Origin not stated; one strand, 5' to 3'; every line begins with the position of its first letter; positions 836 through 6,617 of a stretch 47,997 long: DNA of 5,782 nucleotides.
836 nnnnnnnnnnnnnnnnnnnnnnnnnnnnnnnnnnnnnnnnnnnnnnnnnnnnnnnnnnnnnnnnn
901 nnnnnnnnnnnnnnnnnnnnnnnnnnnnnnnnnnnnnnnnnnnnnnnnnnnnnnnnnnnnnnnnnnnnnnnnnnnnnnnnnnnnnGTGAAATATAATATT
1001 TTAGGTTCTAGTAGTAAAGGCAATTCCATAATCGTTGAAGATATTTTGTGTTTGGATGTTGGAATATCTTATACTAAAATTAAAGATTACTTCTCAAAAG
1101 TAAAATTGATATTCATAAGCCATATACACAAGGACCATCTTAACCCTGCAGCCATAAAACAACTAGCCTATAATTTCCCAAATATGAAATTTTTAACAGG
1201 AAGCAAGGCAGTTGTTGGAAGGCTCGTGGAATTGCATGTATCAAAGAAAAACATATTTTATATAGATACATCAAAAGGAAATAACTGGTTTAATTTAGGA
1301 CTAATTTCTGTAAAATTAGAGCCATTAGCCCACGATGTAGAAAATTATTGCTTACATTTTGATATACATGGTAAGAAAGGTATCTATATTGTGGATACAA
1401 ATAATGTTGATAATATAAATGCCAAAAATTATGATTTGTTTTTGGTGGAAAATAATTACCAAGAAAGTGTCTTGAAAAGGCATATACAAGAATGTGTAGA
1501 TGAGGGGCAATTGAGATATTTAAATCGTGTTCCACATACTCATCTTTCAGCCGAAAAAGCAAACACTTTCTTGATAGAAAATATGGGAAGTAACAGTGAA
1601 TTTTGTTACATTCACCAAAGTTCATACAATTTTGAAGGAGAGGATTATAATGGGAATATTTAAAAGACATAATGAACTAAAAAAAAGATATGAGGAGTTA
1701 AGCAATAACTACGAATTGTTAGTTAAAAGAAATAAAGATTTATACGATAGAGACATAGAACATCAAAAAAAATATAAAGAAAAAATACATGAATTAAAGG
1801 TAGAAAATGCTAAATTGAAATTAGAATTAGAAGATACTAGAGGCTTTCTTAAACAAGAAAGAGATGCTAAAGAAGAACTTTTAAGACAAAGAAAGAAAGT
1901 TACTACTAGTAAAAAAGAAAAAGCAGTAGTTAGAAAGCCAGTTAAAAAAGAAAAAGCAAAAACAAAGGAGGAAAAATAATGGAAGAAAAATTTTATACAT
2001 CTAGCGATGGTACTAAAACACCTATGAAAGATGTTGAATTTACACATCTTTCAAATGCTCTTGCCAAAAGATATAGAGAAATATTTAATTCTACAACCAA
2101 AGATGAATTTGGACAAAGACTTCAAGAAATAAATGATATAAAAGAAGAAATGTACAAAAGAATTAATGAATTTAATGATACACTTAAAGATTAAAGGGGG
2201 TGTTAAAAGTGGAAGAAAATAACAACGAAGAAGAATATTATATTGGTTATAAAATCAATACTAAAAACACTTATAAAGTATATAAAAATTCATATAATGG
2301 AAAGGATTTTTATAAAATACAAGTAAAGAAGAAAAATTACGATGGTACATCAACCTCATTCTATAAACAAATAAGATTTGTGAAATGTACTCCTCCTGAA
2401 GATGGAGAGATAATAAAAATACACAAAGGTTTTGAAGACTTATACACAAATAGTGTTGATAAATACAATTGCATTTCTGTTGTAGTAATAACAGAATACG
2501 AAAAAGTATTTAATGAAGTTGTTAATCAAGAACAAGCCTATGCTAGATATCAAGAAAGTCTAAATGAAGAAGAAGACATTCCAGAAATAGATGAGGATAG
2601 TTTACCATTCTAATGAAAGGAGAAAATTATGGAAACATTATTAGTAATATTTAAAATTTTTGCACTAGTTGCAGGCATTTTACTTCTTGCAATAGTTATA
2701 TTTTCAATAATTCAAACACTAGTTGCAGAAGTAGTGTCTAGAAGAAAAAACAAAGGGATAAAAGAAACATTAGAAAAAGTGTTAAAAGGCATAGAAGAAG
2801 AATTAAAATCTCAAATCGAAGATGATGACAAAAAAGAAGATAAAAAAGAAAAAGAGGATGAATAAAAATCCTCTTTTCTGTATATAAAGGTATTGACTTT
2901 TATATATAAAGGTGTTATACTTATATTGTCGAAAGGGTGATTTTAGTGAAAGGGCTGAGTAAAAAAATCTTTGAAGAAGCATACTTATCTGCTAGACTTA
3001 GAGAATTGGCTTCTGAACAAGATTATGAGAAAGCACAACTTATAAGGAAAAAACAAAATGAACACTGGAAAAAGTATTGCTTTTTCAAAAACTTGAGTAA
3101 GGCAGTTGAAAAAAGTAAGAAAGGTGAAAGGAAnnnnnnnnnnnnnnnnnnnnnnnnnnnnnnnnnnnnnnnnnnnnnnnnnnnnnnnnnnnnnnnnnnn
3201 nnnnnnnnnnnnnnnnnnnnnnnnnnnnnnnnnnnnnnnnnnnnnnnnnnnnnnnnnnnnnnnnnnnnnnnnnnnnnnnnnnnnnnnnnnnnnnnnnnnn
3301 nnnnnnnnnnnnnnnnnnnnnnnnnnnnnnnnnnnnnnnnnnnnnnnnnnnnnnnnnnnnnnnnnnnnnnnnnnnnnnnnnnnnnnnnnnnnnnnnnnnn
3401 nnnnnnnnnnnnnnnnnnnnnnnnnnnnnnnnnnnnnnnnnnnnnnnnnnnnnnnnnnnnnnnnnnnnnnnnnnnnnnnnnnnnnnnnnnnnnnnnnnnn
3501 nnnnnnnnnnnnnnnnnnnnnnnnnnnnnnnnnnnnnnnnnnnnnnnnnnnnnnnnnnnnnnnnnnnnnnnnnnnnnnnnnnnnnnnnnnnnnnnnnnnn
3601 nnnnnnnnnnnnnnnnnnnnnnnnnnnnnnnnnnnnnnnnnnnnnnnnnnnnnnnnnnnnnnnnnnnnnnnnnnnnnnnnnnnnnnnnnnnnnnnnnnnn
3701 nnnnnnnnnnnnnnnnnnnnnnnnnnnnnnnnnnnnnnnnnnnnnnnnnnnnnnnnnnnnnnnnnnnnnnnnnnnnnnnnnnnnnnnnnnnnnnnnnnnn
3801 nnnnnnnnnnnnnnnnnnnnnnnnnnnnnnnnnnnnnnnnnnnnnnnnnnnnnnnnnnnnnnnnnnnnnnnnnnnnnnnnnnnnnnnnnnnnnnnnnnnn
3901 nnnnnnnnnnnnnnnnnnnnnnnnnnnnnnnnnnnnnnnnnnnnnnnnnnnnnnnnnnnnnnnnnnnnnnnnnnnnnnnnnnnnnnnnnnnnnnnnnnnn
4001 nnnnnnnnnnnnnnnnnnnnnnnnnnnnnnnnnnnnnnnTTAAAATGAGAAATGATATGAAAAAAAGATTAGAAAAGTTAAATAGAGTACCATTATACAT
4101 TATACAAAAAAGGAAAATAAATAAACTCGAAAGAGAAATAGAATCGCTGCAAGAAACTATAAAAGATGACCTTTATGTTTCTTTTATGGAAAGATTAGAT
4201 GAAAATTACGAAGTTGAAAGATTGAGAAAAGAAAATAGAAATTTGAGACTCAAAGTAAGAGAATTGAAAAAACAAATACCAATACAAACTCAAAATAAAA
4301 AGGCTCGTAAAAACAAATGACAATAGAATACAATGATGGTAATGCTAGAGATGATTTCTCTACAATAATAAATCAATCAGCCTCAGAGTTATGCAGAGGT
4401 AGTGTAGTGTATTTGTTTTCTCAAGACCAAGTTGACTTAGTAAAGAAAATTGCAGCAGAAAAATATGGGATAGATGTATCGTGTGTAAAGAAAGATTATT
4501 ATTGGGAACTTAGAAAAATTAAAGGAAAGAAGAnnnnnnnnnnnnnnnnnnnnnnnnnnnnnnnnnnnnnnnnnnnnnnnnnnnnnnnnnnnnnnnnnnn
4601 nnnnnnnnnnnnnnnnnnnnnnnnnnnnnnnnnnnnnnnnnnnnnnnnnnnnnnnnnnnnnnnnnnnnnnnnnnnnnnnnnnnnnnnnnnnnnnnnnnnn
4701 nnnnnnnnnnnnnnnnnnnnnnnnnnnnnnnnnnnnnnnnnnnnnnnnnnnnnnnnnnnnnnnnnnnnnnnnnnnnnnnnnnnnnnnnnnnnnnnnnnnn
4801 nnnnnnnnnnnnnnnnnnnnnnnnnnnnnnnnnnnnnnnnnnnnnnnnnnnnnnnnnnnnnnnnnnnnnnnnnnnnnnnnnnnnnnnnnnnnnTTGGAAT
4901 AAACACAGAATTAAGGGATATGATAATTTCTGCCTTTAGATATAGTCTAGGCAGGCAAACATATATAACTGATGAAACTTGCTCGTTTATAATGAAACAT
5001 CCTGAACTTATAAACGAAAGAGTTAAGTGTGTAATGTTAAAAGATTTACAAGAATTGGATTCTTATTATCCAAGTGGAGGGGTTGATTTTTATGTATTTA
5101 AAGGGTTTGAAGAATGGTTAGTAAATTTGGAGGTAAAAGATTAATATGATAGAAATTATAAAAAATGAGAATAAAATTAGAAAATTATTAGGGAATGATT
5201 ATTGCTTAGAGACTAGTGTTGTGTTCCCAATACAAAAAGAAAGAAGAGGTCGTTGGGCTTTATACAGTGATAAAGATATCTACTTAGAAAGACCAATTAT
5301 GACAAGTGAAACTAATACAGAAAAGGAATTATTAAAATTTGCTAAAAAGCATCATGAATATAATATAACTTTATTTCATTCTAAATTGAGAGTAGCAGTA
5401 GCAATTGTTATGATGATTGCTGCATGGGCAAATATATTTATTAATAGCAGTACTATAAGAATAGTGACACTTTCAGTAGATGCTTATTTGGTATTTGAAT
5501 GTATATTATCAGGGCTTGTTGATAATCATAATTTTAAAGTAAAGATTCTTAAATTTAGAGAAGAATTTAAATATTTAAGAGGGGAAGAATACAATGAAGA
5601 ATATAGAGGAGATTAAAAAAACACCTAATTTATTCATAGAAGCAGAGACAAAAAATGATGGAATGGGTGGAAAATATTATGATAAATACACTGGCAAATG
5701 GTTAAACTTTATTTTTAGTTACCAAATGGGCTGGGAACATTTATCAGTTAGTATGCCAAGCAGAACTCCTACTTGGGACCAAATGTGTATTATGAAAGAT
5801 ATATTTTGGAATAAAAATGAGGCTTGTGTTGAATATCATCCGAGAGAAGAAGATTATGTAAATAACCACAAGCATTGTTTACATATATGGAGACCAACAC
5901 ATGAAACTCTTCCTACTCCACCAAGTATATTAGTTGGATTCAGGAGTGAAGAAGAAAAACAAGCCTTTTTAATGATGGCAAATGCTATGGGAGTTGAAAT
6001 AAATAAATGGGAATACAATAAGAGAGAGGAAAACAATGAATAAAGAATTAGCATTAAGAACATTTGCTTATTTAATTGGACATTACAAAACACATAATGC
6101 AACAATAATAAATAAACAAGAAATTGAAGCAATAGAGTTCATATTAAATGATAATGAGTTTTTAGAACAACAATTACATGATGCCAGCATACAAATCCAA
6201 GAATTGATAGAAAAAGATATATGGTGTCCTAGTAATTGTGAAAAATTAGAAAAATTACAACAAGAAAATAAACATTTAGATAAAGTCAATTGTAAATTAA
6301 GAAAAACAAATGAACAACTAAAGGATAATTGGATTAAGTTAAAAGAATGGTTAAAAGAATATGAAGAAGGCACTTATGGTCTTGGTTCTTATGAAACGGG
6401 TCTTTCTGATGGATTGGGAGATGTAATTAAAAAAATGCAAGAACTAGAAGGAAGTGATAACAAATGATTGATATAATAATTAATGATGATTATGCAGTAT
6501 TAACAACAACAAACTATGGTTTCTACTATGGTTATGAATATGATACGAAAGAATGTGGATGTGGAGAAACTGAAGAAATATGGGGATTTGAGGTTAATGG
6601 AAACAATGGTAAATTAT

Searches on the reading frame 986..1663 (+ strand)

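Call 21: search_protein_families(library=pfam, proteins=[window:986-1663:+], max_evalue=0.01)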
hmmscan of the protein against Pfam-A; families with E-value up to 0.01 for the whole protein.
window:986-1663:+ (225 aa): 1 family
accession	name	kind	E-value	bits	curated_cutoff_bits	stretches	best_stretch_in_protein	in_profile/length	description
PF12706.13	Lactamase_B_2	-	0.001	19.2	27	1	34-192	26-183/200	Beta-lactamase superfamily domain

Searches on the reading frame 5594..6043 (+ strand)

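Call 60: search_protein_families(library=pfam, proteins=[window:5594-6043:+], max_evalue=0.01)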
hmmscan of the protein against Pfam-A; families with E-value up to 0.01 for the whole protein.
window:5594-6043:+ (149 aa): 1 family
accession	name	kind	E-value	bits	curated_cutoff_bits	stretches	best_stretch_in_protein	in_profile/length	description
PF24746.1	DUF7694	-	4.9e-25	87.6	27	1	40-102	2-65/66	Domain of unknown function (DUF7694)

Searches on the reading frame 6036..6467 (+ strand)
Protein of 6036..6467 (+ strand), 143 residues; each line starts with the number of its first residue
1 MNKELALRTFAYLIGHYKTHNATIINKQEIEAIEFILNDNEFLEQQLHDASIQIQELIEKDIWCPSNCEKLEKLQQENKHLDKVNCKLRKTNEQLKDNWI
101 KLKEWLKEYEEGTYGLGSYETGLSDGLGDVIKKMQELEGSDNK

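Call 60: search_protein_families(library=pfam, proteins=[window:6036-6467:+], max_evalue=0.01)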
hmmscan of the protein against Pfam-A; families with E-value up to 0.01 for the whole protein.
window:6036-6467:+ (143 aa): 1 family
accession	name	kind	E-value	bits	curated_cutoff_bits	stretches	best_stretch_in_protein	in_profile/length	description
PF00170.26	bZIP_1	-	0.0067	17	27.6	0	70-104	27-61/64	bZIP transcription factor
